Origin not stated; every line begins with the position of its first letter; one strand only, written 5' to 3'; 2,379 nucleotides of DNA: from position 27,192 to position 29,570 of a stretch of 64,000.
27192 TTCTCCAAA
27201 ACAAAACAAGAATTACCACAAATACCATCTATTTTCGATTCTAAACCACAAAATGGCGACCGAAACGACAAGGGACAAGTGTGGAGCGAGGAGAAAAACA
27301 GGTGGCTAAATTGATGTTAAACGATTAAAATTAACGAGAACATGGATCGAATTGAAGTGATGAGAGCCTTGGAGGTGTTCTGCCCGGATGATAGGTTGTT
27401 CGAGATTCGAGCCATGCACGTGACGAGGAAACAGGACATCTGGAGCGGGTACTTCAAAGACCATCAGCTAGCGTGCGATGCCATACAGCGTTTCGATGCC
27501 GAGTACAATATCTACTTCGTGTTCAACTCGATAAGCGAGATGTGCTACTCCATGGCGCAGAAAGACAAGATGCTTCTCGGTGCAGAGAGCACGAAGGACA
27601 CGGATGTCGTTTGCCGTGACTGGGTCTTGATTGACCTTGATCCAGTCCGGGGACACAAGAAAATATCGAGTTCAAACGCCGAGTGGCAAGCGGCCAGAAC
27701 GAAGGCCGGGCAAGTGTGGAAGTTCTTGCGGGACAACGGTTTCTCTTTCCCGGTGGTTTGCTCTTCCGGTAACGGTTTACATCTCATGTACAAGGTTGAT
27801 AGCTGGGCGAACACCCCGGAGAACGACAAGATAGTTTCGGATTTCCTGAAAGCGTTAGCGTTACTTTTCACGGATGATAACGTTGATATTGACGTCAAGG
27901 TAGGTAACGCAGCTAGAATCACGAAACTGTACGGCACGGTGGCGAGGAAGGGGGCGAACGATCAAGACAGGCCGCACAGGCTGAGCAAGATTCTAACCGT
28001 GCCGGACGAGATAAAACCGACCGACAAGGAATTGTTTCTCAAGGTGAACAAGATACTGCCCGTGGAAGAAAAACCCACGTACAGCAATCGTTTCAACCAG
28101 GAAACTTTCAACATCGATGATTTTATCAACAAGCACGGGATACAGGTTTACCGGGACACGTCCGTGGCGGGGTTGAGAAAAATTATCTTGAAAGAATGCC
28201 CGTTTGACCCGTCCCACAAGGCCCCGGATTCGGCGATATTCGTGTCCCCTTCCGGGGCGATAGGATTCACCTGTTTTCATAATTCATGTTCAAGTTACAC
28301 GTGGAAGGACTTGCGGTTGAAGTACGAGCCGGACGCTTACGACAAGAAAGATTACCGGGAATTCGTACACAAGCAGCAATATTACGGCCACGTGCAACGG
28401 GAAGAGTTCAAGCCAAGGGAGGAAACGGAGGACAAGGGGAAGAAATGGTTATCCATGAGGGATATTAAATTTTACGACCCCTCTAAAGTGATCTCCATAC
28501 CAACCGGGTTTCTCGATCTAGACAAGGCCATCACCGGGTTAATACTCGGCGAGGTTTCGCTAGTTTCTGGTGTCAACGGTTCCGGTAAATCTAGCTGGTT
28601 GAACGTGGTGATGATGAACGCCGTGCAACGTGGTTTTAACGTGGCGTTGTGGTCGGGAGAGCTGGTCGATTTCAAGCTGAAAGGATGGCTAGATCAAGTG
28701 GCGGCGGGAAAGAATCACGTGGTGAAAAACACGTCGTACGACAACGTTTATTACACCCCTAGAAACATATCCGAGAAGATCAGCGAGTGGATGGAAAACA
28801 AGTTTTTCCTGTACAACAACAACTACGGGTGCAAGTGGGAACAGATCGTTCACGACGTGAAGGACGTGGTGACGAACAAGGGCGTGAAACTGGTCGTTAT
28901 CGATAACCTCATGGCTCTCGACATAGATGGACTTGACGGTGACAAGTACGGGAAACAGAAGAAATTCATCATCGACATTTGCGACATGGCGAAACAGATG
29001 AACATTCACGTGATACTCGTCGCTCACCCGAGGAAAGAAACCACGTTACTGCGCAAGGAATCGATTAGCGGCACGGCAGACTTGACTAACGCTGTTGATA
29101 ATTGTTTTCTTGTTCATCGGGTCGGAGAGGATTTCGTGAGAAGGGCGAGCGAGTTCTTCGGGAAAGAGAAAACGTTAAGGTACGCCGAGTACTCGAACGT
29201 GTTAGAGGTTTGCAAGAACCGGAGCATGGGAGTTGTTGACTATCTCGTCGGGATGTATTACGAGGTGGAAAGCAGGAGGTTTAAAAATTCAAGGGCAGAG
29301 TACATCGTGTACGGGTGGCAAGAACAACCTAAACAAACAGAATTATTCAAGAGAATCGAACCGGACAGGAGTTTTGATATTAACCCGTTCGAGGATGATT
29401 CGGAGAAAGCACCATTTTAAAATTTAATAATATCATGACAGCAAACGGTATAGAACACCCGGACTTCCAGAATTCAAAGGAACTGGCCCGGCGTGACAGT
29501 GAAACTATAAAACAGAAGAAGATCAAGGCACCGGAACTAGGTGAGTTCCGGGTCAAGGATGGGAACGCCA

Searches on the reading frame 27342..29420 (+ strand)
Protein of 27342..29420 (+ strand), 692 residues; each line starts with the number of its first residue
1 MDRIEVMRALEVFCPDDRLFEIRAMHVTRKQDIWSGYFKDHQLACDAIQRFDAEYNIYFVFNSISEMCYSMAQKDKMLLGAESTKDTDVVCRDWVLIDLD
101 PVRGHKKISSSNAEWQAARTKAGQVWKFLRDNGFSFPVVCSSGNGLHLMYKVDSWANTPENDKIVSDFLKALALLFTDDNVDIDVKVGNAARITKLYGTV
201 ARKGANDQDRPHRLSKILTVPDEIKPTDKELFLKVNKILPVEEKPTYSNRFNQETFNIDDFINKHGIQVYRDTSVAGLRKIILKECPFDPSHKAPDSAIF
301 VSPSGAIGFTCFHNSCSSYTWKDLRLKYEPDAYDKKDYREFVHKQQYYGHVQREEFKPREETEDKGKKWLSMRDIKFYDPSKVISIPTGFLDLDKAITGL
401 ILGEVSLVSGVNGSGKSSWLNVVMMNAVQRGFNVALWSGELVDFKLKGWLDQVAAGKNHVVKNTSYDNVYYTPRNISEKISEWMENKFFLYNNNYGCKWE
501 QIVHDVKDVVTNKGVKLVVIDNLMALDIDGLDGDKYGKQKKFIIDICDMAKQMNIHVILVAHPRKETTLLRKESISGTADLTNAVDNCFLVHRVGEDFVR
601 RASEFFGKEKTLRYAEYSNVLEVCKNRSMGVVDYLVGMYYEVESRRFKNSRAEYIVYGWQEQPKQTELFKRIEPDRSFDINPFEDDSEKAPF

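Call 37: find_encoding_contigs(protein=window:27342-29420:+, flank=10000, max_places=4)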
Protein window:27342-29420:+ (692 aa): 24 contigs read that carry it; 4 places shown.
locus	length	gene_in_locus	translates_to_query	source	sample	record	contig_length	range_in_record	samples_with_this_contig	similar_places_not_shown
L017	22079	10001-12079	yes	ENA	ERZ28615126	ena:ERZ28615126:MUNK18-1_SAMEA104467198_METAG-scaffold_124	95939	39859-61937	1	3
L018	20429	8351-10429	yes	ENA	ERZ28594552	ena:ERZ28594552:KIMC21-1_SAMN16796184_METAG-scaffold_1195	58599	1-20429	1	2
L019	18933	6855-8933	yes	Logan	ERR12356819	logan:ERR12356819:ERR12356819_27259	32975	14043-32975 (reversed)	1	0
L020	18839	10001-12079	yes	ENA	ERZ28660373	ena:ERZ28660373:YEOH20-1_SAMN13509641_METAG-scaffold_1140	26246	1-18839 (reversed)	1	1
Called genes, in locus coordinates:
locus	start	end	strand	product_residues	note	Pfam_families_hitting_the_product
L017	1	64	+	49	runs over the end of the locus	-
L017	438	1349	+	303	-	-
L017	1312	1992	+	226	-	PF09588:YqaJ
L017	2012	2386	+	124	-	PF00436:SSB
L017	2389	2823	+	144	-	PF07105:DUF1367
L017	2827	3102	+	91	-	-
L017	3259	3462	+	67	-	-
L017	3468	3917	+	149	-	PF14902:DUF4494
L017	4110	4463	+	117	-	PF05866:RusA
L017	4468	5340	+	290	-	-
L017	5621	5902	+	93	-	-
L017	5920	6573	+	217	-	PF04383:KilA-N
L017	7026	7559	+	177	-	-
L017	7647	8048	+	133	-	-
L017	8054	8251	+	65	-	-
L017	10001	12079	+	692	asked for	PF21686:LigD_Prim-Pol (weak), PF03796:DnaB_C, PF13481:AAA_25 (weak)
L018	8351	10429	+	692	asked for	PF21686:LigD_Prim-Pol (weak), PF03796:DnaB_C, PF13481:AAA_25 (weak)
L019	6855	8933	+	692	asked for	PF21686:LigD_Prim-Pol (weak), PF03796:DnaB_C, PF13481:AAA_25 (weak)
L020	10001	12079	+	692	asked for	PF21686:LigD_Prim-Pol (weak), PF03796:DnaB_C, PF13481:AAA_25 (weak)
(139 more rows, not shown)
